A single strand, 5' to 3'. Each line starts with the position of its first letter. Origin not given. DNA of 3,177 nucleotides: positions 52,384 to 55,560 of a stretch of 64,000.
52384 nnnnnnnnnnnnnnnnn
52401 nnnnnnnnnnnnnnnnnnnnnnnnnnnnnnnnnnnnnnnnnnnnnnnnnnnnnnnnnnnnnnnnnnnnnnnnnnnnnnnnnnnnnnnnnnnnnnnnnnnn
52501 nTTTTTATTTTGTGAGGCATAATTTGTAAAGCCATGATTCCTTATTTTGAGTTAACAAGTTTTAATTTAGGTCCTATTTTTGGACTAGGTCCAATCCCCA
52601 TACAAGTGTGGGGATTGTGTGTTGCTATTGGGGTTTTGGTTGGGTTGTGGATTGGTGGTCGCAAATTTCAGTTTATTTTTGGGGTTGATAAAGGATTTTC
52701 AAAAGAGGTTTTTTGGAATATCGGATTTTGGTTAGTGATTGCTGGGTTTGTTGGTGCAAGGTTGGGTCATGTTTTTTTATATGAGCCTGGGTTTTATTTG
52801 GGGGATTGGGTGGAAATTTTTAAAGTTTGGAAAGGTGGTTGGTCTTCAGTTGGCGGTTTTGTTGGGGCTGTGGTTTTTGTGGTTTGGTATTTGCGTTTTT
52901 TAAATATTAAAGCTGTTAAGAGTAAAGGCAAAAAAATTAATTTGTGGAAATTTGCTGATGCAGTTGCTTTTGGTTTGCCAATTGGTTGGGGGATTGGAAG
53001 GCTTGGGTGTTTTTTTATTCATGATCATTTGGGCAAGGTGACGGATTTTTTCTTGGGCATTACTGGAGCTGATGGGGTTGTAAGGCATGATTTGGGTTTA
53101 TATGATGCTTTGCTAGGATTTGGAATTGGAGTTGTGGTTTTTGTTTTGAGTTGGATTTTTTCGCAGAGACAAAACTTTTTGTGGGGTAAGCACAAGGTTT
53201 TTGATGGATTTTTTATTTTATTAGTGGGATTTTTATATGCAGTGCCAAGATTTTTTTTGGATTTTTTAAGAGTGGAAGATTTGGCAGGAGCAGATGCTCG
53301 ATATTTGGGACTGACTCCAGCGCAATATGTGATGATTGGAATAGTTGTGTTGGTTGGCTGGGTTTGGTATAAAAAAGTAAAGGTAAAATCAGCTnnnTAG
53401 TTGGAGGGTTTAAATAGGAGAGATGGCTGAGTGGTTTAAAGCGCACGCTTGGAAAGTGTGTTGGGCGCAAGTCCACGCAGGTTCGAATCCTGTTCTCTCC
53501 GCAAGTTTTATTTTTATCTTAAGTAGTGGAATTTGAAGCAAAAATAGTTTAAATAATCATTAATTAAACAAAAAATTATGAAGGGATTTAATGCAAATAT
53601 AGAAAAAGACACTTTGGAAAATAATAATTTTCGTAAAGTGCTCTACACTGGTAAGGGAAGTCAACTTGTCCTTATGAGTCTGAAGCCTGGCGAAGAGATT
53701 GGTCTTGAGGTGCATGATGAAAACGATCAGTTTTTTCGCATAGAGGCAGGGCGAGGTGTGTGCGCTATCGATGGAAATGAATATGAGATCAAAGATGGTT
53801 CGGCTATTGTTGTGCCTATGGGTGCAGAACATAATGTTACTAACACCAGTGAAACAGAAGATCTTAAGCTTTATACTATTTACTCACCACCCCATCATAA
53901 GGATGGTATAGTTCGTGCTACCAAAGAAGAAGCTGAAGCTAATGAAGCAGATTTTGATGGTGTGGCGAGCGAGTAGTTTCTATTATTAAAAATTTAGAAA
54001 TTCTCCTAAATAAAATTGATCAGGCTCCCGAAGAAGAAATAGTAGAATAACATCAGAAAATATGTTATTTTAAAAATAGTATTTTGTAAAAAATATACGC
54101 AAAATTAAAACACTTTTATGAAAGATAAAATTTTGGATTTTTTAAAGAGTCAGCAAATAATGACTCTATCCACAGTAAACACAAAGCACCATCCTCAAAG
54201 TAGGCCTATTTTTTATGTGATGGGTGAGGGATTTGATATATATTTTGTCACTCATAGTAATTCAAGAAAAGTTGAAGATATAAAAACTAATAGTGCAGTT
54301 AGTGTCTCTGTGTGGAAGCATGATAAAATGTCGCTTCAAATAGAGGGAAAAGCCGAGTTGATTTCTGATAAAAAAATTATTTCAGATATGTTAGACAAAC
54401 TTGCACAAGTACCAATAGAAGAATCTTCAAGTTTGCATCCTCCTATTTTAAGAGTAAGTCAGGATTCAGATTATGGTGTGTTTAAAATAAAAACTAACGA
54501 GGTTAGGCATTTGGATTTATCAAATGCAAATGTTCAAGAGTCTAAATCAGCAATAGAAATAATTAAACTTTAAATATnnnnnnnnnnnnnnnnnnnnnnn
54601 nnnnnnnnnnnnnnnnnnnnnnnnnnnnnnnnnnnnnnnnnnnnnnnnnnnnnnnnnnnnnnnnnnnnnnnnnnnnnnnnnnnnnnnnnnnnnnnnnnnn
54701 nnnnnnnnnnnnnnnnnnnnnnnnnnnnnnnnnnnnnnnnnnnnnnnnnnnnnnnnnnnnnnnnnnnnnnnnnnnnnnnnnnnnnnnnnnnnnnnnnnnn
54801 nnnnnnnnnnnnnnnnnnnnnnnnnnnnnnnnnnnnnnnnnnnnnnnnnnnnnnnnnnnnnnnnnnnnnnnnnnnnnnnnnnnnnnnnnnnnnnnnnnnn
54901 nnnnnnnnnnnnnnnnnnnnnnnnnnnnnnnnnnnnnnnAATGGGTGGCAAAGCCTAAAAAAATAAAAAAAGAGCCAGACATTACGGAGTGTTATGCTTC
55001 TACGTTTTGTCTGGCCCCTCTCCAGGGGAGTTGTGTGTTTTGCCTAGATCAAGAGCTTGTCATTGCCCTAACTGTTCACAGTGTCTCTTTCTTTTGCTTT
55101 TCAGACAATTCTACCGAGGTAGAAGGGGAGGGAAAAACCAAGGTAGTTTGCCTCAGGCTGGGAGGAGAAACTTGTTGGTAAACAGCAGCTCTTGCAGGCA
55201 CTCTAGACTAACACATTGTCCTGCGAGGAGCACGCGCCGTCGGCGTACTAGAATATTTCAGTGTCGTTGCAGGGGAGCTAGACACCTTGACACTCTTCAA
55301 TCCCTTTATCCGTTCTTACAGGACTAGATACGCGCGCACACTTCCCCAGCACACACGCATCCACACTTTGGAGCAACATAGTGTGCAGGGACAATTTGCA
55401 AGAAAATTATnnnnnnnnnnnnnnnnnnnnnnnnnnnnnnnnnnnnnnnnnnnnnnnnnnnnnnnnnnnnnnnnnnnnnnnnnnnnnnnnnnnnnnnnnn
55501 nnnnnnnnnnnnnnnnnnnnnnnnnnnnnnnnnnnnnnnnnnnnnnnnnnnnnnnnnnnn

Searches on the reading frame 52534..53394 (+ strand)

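Call 76: search_protein_families(library=pfam, proteins=[window:52534-53394:+], max_evalue=0.00001)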
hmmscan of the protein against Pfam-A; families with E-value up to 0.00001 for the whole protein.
window:52534-53394:+ (287 aa): 1 family
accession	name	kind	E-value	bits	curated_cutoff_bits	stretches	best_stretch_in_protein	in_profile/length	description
PF01790.23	LGT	-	6e-40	137.5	24.9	1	15-278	3-238/240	Prolipoprotein diacylglyceryl transferase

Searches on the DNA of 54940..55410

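Call 89: search_rna_families(source=window, start=54940, end=55410, threshold=evalue, max_evalue=1, show_alignments=2)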
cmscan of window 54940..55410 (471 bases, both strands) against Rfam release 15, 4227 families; matches with E-value up to 1: 2.
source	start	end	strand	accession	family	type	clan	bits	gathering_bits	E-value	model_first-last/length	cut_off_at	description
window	54955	55032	-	RF00690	MIR408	Gene; miRNA;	-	19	64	0.044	1-126/126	no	MIR408 microRNA precursor family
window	55287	55354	-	RF02267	Vax2os1_2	Gene; lncRNA;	-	8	55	0.32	393-466/466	no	Vax2os1 conserved region 2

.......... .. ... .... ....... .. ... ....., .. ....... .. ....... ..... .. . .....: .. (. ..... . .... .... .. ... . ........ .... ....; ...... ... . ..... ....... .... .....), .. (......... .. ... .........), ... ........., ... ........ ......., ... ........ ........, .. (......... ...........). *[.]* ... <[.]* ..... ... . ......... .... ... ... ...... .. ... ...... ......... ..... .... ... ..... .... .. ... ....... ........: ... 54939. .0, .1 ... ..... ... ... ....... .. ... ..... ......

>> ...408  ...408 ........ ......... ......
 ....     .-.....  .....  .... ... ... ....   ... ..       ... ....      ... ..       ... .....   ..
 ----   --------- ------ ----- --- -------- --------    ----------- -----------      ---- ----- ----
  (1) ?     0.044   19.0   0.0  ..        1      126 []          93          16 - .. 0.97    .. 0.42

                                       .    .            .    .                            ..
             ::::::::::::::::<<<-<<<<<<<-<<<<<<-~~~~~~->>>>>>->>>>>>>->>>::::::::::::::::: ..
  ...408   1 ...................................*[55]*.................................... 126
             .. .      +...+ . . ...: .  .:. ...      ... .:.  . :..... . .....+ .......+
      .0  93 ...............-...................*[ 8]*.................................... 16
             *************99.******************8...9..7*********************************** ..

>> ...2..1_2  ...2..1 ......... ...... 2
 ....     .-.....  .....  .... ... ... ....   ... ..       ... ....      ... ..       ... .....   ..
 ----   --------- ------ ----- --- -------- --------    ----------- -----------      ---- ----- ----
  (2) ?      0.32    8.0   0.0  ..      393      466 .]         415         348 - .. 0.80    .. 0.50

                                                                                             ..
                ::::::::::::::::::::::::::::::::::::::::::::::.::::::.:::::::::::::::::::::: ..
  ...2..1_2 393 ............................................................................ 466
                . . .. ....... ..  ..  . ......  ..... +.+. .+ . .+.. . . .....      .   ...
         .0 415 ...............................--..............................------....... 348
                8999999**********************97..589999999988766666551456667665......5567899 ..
